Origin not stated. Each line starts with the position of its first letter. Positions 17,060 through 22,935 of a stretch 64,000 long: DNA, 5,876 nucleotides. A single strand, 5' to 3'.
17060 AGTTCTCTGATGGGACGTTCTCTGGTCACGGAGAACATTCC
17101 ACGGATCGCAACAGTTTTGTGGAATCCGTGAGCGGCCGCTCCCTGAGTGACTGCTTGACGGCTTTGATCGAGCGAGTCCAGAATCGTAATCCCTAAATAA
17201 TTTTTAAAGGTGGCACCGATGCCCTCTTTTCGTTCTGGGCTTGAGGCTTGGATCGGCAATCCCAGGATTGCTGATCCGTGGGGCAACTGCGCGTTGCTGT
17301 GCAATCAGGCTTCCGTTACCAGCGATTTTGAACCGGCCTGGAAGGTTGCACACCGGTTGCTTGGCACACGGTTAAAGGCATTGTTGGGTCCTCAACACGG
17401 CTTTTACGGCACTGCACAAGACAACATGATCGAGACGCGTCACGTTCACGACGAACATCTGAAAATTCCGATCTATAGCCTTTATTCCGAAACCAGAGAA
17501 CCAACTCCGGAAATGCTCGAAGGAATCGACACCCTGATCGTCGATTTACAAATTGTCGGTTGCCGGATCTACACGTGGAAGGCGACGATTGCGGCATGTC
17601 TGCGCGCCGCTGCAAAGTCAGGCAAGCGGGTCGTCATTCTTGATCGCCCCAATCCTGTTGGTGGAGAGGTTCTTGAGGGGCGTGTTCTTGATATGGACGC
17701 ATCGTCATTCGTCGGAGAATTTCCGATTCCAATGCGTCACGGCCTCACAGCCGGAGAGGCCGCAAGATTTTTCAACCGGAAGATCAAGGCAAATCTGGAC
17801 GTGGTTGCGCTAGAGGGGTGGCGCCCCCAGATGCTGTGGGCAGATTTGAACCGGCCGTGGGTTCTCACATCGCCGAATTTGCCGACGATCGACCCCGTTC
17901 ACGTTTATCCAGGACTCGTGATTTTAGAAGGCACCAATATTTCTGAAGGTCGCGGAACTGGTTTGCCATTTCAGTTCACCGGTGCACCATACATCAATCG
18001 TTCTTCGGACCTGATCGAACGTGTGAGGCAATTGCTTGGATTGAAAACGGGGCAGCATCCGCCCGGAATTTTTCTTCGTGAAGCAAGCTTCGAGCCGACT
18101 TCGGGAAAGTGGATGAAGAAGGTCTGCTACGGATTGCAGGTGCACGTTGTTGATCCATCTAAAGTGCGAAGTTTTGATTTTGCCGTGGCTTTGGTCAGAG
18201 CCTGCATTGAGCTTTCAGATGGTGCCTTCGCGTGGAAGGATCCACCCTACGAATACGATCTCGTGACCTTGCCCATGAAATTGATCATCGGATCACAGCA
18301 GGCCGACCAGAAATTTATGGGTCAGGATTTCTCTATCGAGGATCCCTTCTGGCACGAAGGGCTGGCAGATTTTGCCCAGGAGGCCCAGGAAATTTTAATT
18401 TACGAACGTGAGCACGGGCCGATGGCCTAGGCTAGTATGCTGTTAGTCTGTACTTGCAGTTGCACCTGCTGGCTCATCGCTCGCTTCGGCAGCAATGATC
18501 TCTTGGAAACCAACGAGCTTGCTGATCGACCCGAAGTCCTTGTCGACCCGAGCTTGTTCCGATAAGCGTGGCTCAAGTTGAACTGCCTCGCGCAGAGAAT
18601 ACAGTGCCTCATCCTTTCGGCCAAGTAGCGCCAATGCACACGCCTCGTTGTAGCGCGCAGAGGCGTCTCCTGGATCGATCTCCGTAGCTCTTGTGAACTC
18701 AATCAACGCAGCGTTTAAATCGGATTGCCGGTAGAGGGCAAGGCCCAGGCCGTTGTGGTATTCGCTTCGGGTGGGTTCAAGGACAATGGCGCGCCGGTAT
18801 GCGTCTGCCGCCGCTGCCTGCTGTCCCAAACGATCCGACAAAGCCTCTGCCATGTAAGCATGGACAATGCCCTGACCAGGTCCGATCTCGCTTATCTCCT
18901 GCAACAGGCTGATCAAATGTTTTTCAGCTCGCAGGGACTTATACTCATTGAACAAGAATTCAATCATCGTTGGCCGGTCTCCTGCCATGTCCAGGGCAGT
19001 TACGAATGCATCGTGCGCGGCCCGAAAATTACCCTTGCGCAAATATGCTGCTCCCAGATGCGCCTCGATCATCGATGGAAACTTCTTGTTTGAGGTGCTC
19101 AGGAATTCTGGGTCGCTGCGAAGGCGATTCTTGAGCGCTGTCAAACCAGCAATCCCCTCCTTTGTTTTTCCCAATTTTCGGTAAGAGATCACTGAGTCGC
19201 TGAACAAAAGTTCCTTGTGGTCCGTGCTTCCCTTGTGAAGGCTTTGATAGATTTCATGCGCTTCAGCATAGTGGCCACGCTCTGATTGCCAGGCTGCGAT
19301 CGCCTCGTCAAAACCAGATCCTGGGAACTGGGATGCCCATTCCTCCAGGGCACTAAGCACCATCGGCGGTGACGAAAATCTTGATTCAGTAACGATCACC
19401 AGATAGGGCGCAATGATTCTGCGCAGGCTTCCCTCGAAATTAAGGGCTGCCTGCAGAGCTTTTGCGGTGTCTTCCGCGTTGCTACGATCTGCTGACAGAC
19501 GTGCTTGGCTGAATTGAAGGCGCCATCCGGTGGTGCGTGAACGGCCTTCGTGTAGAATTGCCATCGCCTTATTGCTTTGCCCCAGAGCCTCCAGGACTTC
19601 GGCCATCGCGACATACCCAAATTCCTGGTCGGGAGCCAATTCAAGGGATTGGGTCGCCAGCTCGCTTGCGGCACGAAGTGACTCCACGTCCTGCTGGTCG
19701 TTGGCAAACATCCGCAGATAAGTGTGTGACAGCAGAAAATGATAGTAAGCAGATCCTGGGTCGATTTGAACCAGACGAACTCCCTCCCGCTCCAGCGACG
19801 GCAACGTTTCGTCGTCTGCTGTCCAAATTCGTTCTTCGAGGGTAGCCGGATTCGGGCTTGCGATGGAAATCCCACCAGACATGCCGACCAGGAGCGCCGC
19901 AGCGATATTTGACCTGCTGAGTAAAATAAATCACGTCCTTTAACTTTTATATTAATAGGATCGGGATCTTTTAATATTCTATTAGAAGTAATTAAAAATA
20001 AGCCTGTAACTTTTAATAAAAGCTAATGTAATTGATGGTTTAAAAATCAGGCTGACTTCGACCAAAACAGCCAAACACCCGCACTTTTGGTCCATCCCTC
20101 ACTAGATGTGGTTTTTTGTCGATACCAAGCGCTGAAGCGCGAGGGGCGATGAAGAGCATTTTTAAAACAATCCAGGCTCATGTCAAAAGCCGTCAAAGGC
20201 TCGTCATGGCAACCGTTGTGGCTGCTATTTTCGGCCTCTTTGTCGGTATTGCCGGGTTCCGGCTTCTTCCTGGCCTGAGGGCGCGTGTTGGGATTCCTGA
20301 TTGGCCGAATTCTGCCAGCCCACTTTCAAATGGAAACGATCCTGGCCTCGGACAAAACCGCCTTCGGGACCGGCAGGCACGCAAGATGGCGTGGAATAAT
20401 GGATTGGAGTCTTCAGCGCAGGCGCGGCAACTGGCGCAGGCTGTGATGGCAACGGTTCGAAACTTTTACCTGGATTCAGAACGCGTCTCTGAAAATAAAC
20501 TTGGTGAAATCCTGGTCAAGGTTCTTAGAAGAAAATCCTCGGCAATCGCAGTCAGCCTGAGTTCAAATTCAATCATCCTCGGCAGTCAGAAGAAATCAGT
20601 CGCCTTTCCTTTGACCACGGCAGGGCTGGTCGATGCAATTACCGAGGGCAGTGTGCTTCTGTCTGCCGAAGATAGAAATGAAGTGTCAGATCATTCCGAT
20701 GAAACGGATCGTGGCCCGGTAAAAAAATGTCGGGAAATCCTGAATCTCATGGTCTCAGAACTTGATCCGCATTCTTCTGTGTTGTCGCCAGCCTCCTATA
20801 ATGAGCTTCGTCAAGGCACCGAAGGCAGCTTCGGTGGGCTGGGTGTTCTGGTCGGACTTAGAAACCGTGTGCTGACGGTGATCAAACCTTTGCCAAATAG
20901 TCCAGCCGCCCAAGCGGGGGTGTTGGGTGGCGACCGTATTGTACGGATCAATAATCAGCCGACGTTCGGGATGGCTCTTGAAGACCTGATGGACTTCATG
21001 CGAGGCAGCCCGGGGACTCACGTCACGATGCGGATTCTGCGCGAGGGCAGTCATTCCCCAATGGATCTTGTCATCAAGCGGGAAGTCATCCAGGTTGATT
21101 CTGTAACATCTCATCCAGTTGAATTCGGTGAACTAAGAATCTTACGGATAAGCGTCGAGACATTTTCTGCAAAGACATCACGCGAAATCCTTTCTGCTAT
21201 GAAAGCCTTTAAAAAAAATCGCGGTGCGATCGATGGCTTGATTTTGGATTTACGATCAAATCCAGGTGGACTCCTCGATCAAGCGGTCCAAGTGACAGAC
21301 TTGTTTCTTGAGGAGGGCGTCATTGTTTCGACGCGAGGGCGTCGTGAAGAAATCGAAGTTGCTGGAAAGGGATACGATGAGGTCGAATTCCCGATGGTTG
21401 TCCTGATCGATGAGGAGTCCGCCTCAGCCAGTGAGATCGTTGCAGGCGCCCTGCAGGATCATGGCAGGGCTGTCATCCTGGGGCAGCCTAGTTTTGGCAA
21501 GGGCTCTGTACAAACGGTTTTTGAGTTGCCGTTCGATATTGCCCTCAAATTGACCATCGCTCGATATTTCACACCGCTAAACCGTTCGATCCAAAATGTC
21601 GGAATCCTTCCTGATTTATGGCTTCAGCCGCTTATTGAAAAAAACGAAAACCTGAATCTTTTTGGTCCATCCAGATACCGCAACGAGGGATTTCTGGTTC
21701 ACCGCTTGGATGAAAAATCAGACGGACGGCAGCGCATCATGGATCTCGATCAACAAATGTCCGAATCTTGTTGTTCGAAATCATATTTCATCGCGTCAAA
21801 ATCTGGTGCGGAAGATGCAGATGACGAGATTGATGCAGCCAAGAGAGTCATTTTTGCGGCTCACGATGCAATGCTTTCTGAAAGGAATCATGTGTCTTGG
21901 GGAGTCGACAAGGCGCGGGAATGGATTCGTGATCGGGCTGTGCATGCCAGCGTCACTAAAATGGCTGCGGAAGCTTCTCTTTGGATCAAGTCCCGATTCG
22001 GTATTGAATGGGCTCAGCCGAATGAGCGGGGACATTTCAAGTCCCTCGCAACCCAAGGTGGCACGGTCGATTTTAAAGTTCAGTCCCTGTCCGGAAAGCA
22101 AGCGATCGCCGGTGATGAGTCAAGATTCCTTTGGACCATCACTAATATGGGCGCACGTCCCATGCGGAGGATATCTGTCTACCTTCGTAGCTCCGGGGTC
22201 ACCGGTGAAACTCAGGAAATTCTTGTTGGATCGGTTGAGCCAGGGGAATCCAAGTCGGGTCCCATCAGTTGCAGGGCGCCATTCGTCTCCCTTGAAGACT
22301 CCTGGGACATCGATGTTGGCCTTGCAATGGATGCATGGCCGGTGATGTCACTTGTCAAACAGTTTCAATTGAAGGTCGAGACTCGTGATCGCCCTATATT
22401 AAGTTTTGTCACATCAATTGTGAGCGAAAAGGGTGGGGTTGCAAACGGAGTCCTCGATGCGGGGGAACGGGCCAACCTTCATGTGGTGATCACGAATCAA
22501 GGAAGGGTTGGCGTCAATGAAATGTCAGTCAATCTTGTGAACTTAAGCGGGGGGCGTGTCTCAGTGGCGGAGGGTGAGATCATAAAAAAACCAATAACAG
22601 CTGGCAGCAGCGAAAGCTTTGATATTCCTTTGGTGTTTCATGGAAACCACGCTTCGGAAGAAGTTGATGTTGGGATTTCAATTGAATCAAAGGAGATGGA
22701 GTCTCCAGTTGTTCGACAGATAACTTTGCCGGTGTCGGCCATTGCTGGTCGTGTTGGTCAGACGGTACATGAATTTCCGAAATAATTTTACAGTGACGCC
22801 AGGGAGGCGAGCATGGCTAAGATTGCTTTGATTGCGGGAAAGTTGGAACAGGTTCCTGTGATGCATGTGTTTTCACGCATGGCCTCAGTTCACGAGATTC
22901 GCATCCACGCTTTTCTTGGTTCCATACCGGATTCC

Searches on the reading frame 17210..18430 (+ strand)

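Call 71: search_protein_families(library=pfam, proteins=[window:17210-18430:+], max_evalue=0.0001)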
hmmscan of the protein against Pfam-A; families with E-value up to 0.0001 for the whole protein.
window:17210-18430:+ (406 aa): 2 families
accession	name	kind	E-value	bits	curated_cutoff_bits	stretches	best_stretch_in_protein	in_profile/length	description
PF07075.17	NamZ_N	-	3.5e-70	236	26.9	1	28-227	2-202/203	Exo-beta-N-acetylmuramidase NamZ, N-terminal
PF20732.2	NamZ_C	-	9.2e-35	121.1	25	1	232-398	2-152/152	Exo-beta-N-acetylmuramidase NamZ, C-terminal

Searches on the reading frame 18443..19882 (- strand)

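Call 71: search_protein_families(library=pfam, proteins=[window:18443-19882:-], max_evalue=0.0001)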
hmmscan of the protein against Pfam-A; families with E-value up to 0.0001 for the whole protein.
window:18443-19882:- (479 aa): 9 families
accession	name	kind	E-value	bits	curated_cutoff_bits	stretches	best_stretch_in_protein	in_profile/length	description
PF07719.23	TPR_2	-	1.9e-14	53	27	0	374-406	2-34/34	Tetratricopeptide repeat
PF13431.12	TPR_17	-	3e-14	52.5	24.4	0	396-427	2-33/34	Tetratricopeptide repeat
PF00515.34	TPR_1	-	5.5e-13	48.6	27.8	0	407-439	1-33/34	Tetratricopeptide repeat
PF13414.12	TPR_11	-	7.1e-11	42.1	26.8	1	352-386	7-41/42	TPR repeat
PF14559.12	TPR_19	-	8.9e-11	42.4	25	0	384-427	2-45/68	Tetratricopeptide repeat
PF13428.12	TPR_14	-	3.5e-09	36.9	23.5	0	343-380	6-42/44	Tetratricopeptide repeat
PF13181.12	TPR_8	-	5.8e-09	35.8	25.7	0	407-438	1-32/34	Tetratricopeptide repeat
PF13432.12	TPR_16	-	1.9e-07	31.8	32.7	1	352-407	10-65/65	Tetratricopeptide repeat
PF13424.12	TPR_12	-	3.4e-06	27.6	30.1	0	376-435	6-73/77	Tetratricopeptide repeat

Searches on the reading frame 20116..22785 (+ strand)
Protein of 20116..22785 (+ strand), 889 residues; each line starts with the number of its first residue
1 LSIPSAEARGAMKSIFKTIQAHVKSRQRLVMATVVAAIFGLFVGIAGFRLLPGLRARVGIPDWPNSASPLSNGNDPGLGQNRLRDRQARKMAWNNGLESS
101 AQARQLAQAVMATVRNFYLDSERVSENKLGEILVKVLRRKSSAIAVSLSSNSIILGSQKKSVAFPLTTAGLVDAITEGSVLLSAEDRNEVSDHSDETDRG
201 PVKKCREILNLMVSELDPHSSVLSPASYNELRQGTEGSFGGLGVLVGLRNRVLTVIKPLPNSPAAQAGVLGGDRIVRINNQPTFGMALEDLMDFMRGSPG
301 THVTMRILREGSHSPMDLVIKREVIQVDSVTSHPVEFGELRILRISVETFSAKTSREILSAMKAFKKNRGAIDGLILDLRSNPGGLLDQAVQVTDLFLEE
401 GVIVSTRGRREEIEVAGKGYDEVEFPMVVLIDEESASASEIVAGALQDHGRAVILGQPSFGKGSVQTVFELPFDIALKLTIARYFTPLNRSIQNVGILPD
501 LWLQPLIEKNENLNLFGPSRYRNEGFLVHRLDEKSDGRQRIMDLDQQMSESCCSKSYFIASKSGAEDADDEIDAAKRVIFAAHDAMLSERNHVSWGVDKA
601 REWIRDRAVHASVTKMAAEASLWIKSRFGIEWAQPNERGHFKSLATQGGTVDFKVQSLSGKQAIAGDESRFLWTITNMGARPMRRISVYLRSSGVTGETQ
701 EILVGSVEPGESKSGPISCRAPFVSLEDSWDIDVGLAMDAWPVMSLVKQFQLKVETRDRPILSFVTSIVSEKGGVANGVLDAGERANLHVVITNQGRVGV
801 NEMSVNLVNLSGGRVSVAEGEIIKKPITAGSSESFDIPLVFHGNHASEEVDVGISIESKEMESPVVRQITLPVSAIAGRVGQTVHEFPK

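Call 71: search_protein_families(library=pfam, proteins=[window:20116-22785:+], max_evalue=0.0001)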
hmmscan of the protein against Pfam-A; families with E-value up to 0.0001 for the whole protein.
window:20116-22785:+ (889 aa): 4 families
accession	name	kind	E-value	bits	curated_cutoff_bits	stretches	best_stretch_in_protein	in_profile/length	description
PF03572.23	Peptidase_S41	-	4.3e-49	166.7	24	1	343-501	3-163/165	Peptidase family S41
PF17820.7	PDZ_6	-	2.3e-11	43.7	27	1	258-309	5-54/54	PDZ domain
PF00595.29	PDZ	-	9.7e-09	35.9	23.2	1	251-307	25-80/81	PDZ domain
PF13180.12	PDZ_2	-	2e-07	31.6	27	1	240-313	1-73/80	PDZ domain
